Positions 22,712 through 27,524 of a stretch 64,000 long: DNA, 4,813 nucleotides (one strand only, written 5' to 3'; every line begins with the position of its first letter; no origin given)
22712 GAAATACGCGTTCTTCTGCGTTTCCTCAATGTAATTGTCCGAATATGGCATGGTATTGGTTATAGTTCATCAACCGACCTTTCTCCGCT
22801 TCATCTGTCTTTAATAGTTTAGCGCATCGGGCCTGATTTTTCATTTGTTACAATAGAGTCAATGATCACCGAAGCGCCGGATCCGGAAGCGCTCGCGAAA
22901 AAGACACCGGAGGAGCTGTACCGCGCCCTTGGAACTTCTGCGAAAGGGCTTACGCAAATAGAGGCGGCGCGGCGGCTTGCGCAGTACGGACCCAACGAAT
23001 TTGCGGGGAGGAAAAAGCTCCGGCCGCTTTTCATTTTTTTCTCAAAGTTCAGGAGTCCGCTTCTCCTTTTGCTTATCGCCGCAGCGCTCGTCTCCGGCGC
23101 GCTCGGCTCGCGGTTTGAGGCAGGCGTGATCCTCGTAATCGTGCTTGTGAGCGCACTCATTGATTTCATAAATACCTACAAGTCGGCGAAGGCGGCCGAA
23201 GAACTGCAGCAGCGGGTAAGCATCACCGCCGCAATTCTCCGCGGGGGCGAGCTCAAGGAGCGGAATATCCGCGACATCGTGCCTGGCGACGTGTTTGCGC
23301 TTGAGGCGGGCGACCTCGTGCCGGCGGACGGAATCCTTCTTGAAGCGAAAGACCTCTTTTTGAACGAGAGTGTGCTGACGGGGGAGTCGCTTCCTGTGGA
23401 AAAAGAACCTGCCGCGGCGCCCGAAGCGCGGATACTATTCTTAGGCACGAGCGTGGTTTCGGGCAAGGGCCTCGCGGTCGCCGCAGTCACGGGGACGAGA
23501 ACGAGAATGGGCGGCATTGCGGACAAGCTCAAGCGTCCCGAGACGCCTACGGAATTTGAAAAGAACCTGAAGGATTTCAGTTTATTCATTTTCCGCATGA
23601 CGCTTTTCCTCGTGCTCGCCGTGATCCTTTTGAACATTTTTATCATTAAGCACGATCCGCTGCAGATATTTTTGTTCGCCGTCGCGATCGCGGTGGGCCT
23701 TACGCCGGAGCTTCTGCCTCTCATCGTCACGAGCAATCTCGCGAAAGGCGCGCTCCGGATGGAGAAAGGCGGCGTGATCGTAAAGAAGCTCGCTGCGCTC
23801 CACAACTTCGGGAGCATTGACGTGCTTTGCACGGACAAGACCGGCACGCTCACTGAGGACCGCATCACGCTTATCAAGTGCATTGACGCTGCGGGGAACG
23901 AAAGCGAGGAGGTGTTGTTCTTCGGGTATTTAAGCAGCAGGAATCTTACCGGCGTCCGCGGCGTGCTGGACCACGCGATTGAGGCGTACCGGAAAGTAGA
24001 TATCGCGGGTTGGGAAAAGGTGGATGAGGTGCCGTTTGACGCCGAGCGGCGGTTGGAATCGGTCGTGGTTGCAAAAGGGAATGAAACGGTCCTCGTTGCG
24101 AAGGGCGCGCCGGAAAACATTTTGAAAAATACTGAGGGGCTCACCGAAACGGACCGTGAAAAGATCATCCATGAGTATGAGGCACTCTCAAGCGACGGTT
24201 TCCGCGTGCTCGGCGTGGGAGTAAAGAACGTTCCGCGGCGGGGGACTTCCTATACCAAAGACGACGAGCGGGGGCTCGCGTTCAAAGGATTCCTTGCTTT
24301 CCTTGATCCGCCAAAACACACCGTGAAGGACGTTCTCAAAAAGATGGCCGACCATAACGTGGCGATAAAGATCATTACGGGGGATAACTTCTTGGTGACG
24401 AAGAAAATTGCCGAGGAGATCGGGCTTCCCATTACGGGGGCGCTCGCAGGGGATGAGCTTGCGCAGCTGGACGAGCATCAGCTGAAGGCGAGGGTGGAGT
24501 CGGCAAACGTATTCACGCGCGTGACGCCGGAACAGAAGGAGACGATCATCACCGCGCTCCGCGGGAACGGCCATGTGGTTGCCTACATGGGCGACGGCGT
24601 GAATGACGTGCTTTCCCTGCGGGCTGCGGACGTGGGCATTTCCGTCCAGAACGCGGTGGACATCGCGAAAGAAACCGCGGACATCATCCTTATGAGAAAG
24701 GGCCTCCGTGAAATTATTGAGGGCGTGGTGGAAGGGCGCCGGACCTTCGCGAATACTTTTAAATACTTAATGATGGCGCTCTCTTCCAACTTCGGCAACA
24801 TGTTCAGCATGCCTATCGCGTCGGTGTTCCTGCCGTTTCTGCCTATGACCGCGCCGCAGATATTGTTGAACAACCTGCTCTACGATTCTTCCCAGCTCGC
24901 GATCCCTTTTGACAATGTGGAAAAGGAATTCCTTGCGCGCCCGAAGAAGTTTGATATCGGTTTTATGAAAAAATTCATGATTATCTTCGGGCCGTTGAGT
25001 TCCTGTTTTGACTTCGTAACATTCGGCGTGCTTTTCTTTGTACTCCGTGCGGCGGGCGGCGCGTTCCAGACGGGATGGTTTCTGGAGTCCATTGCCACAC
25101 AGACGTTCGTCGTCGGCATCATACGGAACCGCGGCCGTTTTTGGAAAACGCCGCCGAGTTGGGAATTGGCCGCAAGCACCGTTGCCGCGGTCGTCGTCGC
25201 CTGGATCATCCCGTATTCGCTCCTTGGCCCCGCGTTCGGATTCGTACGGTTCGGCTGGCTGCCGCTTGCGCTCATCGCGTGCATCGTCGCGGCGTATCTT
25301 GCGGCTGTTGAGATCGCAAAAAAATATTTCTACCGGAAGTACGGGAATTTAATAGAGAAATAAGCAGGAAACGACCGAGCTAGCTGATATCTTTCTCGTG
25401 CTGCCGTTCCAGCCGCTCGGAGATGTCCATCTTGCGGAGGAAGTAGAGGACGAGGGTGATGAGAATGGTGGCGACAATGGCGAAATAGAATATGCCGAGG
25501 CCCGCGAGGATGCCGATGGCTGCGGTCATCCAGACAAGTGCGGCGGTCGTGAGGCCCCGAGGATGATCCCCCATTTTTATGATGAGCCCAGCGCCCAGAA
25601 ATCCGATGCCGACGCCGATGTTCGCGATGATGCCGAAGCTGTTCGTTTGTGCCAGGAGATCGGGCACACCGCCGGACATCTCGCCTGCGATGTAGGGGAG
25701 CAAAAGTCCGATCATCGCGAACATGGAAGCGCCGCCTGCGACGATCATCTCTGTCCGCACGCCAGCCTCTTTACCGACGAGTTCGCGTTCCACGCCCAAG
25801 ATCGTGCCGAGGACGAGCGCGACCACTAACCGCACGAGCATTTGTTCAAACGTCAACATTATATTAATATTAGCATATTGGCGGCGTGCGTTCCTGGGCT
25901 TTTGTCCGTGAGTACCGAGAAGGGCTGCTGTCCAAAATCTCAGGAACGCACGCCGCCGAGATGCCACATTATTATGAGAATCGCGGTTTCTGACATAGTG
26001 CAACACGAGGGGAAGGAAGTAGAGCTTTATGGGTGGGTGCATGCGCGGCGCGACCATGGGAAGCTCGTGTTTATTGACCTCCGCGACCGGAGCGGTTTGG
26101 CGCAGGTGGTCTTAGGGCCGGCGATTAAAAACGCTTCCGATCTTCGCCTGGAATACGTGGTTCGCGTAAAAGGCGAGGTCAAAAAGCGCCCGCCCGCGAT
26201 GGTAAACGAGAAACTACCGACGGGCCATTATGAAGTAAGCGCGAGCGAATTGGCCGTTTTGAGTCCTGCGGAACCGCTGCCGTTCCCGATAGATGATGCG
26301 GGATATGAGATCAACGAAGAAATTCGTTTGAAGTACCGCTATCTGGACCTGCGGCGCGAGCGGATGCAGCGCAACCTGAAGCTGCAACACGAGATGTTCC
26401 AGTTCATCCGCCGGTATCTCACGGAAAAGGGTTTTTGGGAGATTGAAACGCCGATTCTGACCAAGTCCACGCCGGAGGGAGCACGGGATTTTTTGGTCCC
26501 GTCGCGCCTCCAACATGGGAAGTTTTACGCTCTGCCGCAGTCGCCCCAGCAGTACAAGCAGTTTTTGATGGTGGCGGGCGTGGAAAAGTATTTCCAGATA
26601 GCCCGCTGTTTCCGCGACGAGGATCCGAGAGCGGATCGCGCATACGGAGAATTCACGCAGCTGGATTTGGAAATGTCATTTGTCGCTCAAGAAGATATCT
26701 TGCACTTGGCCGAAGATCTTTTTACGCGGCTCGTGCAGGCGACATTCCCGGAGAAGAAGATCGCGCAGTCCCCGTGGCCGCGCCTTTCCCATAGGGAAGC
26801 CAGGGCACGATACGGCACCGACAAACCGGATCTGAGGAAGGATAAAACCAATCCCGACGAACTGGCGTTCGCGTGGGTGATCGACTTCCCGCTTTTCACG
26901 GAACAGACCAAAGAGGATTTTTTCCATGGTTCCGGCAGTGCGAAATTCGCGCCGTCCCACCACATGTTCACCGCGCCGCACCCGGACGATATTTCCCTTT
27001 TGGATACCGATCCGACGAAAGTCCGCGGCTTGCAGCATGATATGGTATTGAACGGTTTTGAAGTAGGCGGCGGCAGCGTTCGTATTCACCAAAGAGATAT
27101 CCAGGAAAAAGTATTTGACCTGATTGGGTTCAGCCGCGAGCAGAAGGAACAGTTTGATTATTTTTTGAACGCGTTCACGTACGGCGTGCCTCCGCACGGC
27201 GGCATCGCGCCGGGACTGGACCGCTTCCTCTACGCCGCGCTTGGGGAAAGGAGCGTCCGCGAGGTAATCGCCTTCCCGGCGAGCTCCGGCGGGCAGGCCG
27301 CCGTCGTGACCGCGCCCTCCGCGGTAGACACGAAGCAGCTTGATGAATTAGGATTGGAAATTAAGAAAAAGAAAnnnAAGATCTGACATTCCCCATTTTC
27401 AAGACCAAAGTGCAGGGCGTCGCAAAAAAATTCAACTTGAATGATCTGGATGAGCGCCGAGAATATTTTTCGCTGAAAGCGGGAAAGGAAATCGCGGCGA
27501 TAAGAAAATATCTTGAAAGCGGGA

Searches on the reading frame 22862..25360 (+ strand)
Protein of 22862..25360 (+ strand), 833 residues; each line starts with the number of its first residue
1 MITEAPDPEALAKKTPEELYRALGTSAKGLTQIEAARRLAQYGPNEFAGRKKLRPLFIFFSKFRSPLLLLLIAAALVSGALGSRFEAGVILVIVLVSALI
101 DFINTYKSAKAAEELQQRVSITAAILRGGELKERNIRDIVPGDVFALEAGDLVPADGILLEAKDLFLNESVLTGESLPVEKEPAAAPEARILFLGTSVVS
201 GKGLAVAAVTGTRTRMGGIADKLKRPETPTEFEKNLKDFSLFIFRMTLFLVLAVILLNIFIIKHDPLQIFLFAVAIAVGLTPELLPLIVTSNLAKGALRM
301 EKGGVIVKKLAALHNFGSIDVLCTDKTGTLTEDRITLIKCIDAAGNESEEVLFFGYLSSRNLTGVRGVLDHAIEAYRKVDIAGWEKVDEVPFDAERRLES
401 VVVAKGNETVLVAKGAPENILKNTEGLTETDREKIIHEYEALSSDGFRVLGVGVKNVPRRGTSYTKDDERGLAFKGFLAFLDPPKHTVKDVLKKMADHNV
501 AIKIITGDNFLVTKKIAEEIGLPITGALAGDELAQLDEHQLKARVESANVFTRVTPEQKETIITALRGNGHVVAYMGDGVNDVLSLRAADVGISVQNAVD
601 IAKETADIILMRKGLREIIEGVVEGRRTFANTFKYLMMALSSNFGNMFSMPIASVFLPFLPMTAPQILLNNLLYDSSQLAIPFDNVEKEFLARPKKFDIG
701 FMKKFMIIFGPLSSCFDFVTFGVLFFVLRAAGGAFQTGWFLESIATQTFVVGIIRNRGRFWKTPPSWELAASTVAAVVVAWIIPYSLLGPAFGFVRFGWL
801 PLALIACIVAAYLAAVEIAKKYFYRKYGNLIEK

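Call 40: search_protein_families(library=pfam, proteins=[window:22862-25360:+], max_evalue=0.001)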
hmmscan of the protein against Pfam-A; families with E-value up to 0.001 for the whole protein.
window:22862-25360:+ (833 aa): 6 families
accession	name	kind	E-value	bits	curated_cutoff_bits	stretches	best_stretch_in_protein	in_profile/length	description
PF00122.25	E1-E2_ATPase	-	3.9e-37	128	28.1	1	121-302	5-180/181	E1-E2 ATPase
PF00690.31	Cation_ATPase_N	-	5.2e-19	68.1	20.4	1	13-78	3-69/69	Cation transporter/ATPase, N-terminus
PF00689.26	Cation_ATPase_C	-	2e-18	67.2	27.3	1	659-821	1-174/175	Cation transporting ATPase, C-terminus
PF00702.32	Hydrolase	-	2.7e-11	44.6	26.4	1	319-590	1-191/191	haloacid dehalogenase-like hydrolase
PF13246.12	Cation_ATPase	-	2.6e-07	31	21.7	1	383-423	45-87/91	Cation transport ATPase (P-type)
PF08282.18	Hydrolase_3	-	0.00056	20.2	20.9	0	568-610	201-243/255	haloacid dehalogenase-like hydrolase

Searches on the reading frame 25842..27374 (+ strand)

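Call 40: search_protein_families(library=pfam, proteins=[window:25842-27374:+], max_evalue=0.001)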
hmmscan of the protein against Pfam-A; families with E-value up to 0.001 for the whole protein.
window:25842-27374:+ (511 aa): 2 families
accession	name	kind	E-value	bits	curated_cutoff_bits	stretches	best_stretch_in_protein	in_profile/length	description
PF00152.25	tRNA-synt_2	-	3.2e-110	368.5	25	1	158-480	1-306/308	tRNA synthetases class II (D, K and N)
PF01336.31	tRNA_anti-codon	-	4.5e-16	59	27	1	60-139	1-74/75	OB-fold nucleic acid binding domain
